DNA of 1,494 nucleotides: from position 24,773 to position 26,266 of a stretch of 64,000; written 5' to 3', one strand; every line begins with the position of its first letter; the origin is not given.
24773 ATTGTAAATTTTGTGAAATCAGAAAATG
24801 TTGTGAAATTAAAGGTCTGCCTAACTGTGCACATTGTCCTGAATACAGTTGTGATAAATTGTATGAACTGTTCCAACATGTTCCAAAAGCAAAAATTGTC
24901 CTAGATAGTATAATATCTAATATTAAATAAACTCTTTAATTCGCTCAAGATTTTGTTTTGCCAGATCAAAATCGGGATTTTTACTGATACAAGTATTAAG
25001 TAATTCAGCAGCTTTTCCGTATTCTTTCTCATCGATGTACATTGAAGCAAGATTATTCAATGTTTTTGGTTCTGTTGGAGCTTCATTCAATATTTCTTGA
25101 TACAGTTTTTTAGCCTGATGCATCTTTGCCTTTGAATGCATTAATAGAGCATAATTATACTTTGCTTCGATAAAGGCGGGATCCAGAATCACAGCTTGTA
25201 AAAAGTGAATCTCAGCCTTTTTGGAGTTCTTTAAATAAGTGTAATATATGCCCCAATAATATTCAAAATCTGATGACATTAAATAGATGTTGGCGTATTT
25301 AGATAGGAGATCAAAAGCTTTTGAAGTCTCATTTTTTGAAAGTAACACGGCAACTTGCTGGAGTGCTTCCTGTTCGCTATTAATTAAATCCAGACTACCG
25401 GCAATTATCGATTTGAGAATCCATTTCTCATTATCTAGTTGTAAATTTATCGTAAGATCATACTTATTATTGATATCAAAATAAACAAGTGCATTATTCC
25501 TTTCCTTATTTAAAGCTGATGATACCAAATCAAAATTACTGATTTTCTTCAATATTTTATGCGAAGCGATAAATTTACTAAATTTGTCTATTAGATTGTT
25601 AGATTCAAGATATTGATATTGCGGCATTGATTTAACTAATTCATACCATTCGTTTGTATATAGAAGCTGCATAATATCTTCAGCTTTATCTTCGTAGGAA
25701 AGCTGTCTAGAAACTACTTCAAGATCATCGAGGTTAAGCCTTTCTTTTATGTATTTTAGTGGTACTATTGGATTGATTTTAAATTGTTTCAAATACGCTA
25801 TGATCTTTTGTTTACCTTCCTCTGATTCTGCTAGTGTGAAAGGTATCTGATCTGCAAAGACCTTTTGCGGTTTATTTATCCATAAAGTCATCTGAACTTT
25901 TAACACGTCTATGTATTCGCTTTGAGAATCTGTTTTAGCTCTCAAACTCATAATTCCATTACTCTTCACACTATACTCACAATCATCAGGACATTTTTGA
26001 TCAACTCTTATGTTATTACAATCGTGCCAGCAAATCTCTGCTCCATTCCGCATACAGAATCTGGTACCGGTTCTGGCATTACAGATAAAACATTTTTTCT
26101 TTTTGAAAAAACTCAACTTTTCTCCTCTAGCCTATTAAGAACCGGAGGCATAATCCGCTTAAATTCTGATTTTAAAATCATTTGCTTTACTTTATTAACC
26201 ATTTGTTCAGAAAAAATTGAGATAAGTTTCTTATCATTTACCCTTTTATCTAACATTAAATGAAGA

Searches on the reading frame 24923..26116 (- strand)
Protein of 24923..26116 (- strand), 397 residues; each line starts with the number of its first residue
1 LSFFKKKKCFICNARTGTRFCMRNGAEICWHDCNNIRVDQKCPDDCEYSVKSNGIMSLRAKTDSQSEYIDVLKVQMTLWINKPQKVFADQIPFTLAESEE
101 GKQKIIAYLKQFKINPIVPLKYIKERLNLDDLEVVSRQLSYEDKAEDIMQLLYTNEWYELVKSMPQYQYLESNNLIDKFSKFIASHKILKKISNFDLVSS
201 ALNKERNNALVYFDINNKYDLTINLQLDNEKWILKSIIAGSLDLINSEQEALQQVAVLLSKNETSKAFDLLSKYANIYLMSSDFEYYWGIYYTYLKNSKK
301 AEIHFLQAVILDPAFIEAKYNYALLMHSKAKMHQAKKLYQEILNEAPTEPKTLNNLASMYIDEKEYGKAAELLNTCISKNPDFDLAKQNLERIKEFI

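Call 56: search_protein_families(library=pfam, proteins=[window:24923-26116:-], max_evalue=0.00001)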
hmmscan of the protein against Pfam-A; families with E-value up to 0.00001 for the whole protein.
window:24923-26116:- (397 aa): 2 families
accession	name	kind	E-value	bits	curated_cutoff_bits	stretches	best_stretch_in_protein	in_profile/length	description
PF07719.23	TPR_2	-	1e-09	38.2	27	0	351-382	2-33/34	Tetratricopeptide repeat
PF00515.34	TPR_1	-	3.4e-07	30.2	27.8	0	350-383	1-34/34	Tetratricopeptide repeat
